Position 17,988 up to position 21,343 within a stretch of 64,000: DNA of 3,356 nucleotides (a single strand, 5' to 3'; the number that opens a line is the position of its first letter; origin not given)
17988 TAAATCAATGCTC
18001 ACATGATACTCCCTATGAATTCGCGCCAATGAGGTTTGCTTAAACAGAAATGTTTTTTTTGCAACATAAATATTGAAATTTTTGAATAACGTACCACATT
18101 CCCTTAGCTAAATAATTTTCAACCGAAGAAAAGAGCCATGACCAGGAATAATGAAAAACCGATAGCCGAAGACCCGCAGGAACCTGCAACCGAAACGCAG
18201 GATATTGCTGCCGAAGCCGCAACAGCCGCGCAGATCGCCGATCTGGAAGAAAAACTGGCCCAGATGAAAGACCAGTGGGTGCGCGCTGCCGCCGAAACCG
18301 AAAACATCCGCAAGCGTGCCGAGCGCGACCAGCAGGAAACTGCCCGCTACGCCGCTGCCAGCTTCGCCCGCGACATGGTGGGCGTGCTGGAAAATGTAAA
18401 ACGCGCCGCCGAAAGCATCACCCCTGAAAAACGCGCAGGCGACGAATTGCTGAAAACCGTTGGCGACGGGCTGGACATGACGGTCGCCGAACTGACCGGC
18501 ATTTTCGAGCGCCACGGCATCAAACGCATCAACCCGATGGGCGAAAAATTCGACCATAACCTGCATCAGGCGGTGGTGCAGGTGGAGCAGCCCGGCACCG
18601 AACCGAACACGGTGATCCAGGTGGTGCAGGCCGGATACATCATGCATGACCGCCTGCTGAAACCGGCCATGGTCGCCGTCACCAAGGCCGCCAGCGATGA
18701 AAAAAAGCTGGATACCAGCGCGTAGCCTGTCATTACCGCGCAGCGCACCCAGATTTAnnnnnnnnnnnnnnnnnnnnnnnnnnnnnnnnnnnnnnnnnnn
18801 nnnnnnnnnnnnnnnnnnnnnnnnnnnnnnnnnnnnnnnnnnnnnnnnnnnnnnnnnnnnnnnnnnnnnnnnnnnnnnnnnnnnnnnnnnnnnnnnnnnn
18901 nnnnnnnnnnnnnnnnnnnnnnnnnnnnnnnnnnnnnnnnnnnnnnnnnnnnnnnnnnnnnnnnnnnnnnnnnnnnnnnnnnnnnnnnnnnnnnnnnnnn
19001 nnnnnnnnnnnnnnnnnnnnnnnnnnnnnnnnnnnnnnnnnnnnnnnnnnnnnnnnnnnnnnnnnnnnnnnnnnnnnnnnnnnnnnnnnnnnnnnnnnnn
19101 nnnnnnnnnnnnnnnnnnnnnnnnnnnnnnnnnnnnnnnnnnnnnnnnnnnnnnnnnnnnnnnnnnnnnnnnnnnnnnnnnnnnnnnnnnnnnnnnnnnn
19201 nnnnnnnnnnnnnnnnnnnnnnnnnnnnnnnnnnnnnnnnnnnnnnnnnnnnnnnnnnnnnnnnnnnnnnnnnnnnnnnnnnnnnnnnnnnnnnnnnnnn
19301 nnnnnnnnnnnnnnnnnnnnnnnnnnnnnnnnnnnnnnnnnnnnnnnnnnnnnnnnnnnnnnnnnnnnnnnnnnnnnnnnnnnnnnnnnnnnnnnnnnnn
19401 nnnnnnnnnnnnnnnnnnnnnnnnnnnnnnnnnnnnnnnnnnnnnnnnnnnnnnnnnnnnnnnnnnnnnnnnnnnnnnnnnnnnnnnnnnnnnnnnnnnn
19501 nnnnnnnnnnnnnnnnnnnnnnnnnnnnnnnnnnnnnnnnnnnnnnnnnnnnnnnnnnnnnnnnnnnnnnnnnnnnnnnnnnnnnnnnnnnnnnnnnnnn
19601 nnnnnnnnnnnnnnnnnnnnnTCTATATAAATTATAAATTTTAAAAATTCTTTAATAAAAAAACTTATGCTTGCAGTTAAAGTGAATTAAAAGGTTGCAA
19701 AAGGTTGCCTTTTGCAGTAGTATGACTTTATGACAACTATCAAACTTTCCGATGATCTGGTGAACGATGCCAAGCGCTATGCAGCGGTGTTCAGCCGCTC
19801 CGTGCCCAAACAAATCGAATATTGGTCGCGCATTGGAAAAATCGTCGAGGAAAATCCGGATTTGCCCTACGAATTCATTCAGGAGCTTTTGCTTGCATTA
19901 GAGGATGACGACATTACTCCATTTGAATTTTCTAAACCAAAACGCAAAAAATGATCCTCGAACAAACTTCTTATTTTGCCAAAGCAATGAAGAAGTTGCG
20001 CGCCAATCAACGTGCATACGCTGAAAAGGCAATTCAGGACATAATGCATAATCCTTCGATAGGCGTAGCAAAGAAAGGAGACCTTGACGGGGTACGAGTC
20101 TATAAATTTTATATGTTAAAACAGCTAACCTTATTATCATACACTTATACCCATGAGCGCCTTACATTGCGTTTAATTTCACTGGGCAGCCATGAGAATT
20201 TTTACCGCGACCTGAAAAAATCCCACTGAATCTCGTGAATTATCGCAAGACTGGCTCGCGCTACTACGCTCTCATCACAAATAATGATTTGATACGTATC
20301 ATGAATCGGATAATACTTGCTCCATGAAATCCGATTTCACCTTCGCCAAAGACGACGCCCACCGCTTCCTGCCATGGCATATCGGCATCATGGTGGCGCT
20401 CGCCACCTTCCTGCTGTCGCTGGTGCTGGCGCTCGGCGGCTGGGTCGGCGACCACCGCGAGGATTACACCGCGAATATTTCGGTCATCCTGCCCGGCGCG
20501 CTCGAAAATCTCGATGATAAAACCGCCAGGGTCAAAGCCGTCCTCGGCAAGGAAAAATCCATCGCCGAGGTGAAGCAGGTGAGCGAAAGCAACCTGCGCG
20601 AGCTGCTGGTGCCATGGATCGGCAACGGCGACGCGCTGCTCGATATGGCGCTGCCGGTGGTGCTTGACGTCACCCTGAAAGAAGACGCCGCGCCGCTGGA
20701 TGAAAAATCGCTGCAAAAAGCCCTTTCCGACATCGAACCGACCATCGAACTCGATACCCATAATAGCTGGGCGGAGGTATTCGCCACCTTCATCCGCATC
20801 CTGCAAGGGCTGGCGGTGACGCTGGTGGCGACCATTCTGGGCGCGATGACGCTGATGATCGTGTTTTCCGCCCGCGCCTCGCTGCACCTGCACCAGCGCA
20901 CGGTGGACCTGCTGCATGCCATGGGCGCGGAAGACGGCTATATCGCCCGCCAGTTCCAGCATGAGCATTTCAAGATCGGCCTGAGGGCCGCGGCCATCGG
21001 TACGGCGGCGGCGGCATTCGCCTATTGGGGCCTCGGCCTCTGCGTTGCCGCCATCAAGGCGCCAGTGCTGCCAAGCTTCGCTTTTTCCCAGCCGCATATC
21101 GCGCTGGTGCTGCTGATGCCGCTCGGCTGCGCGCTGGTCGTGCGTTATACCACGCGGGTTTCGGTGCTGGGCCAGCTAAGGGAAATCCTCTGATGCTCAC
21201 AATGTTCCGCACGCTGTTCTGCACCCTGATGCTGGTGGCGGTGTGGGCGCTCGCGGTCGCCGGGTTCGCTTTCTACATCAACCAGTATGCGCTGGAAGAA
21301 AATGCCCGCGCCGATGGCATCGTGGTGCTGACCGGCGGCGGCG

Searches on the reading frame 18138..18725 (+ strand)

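Call 42: search_protein_families(library=pfam, proteins=[window:18138-18725:+], max_evalue=0.001)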
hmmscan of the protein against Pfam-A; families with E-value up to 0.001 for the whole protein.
window:18138-18725:+ (195 aa): 1 family
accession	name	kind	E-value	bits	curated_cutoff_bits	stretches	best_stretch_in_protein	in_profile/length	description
PF01025.24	GrpE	-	4e-48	163.6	25.8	1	19-183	6-165/165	GrpE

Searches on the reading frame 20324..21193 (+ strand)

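Call 42: search_protein_families(library=pfam, proteins=[window:20324-21193:+], max_evalue=0.001)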
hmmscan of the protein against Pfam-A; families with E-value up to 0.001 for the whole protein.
window:20324-21193:+ (289 aa): 1 family
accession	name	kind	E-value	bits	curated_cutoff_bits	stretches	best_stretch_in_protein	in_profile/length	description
PF02687.27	FtsX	-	0.00019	21.9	25.5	1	167-273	3-107/120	FtsX-like permease C-terminal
